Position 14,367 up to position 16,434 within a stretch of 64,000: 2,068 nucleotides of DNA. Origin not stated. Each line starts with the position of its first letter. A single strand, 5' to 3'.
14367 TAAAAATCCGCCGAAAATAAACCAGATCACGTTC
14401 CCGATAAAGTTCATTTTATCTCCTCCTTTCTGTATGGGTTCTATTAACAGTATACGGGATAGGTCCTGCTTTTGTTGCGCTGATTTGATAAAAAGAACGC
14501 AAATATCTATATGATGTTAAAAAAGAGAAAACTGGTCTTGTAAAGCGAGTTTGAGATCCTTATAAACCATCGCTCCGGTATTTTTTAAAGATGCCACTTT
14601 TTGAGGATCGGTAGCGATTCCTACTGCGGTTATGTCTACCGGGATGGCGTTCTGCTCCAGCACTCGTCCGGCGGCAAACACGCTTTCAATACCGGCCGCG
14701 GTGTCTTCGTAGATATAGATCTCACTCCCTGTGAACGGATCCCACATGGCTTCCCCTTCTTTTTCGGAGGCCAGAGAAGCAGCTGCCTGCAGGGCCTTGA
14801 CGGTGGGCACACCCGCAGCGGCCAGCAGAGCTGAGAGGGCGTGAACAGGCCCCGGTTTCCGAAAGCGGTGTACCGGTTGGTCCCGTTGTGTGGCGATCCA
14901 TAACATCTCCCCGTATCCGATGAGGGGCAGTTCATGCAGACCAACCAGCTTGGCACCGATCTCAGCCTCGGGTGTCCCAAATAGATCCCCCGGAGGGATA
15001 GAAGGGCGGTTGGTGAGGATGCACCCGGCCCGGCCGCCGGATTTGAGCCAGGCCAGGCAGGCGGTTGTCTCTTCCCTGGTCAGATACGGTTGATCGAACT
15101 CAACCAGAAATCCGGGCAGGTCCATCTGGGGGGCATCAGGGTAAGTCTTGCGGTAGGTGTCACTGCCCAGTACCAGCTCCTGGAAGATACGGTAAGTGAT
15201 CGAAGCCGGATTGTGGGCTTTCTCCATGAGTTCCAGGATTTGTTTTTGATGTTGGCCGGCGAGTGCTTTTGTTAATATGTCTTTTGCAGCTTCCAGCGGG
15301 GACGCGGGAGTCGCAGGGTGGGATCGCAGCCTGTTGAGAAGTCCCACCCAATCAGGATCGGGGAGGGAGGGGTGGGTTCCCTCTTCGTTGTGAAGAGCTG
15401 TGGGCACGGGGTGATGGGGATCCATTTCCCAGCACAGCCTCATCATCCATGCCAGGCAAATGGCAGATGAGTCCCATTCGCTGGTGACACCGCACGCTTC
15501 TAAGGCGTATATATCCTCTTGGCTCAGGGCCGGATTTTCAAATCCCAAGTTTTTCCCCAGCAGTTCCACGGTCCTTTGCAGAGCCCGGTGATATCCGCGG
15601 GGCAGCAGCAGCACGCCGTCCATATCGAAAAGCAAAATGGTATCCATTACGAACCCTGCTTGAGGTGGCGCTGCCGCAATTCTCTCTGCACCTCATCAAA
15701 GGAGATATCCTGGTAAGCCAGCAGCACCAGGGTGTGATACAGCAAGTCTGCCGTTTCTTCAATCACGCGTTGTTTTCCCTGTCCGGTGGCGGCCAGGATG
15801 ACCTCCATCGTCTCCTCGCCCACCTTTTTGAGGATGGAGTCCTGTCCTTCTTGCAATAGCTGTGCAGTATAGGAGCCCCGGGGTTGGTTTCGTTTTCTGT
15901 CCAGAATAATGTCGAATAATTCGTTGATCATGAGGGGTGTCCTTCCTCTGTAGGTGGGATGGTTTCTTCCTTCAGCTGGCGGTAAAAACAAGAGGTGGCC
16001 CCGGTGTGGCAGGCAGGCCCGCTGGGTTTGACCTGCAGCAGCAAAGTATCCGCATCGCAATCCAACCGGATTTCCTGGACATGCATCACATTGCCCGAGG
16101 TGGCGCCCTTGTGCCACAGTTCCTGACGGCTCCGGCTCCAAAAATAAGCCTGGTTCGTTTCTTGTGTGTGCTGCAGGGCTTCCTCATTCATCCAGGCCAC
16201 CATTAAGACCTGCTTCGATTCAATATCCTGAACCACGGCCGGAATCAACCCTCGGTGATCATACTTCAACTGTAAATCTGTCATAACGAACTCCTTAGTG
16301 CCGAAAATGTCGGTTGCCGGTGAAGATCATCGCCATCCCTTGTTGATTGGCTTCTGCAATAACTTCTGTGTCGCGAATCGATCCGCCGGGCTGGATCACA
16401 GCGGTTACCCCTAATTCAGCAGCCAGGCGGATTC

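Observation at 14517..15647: HAD-fold protein translationally coupled to hisE: candidate for the missing histidinol-phosphate phosphatase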

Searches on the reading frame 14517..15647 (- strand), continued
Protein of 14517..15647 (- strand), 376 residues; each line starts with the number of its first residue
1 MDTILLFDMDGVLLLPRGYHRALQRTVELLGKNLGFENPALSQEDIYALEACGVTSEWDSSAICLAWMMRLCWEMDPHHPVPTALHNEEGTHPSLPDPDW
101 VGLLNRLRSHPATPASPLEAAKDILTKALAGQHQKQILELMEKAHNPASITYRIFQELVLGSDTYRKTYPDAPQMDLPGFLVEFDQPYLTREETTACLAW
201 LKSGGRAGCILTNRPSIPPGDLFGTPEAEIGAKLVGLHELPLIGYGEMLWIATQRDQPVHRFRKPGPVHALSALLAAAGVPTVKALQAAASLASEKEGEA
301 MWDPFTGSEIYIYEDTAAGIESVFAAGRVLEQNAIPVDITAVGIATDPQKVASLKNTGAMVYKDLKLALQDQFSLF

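Call 37: find_related_loci(query=A1, collection=metagenome_contigs, flank=10000)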
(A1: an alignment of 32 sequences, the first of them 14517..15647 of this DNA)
Query A1 (376 aa) in metagenome_contigs; peptide patterns used: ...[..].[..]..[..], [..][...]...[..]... (x = any residue, [..] = any of these).
599 stretches matched a pattern (row limit reached: there are more); 20 encode a relative of the query (tblastn E <= 1e-3); 20 distinct loci.
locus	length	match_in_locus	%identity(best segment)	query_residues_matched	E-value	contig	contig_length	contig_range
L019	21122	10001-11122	47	1-373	2e-108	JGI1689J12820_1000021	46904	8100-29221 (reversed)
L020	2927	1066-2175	40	4-369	8e-82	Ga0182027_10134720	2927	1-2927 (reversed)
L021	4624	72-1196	39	3-373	5e-78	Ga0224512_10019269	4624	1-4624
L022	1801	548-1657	41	4-369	6e-81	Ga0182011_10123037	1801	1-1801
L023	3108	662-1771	39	4-369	5e-76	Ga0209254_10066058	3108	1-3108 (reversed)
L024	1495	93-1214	37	4-373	4e-77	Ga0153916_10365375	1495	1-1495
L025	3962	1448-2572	38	4-373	1e-69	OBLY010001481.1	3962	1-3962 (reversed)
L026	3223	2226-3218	40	4-330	2e-66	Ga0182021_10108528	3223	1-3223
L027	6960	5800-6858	37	1-362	2e-61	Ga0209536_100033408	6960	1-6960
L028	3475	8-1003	34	44-371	3e-56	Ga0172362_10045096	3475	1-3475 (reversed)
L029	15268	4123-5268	31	6-369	2e-42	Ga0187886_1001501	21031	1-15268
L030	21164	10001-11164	31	4-371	7e-45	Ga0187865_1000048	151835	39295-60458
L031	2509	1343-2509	30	4-369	5e-39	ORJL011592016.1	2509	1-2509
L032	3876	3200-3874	38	4-224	8e-39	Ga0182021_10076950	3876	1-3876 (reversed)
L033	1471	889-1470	39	4-193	2e-30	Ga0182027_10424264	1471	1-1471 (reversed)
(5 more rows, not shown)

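Call 63: search_protein_families(library=pfam, proteins=[L026:279-737:+], max_evalue=0.0001)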
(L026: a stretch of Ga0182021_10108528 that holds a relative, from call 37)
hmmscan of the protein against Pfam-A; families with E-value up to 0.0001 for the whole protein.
L026:279-737:+ (152 aa): 3 families
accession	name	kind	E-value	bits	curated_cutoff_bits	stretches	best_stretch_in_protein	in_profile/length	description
PF00903.31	Glyoxalase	-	1.2e-08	35.8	20.6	1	8-147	3-121/121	Glyoxalase/Bleomycin resistance protein/Dioxygenase superfamily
PF18029.7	Glyoxalase_6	-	2.7e-08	34.9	23.6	1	14-146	6-104/106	Glyoxalase-like domain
PF13669.12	Glyoxalase_4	-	1e-05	26.2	27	1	9-120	2-96/109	Glyoxalase/Bleomycin resistance protein/Dioxygenase superfamily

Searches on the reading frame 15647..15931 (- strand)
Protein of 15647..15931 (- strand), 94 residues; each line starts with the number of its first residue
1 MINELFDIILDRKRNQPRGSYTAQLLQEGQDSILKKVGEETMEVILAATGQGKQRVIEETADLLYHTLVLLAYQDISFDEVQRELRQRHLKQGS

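Call 30: search_protein_families(library=ncbifam, proteins=[window:15647-15931:-], max_evalue=0.00001)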
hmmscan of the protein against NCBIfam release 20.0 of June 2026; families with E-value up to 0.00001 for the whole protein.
window:15647-15931:- (94 aa): 5 families
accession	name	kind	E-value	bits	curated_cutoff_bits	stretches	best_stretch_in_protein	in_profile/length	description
TIGR03188.1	histidine_hisI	equivalog_domain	2.2e-31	107.9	42.7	1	3-85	2-84/84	phosphoribosyl-ATP diphosphatase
NF002747.0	PRK02759.1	equivalog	4.2e-30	104.9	187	1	2-90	118-206/208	bifunctional phosphoribosyl-AMP cyclohydrolase/phosphoribosyl-ATP diphosphatase HisIE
NF001611.0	PRK00400.1-3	equivalog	1.4e-28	99.2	99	1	2-89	7-94/108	phosphoribosyl-ATP diphosphatase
NF001613.0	PRK00400.1-5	equivalog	4.9e-28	97.2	120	1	2-93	6-97/107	phosphoribosyl-ATP diphosphatase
NF001610.0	PRK00400.1-1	equivalog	2.1e-15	56.7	104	1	3-85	11-93/93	phosphoribosyl-ATP diphosphatase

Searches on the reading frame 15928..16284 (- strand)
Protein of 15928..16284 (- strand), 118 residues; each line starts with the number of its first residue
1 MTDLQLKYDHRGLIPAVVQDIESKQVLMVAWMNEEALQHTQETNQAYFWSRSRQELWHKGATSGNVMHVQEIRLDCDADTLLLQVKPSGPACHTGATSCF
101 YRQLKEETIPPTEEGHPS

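Call 30: search_protein_families(library=ncbifam, proteins=[window:15928-16284:-], max_evalue=0.00001)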
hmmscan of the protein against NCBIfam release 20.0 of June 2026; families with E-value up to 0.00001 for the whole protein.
window:15928-16284:- (118 aa): 2 families
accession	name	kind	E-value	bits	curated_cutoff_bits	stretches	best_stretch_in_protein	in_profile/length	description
NF000768.0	PRK00051.1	equivalog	1.2e-49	167.2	126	1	4-108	14-118/131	phosphoribosyl-AMP cyclohydrolase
NF002747.0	PRK02759.1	equivalog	2.4e-49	167.8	187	1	5-106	9-111/208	bifunctional phosphoribosyl-AMP cyclohydrolase/phosphoribosyl-ATP diphosphatase HisIE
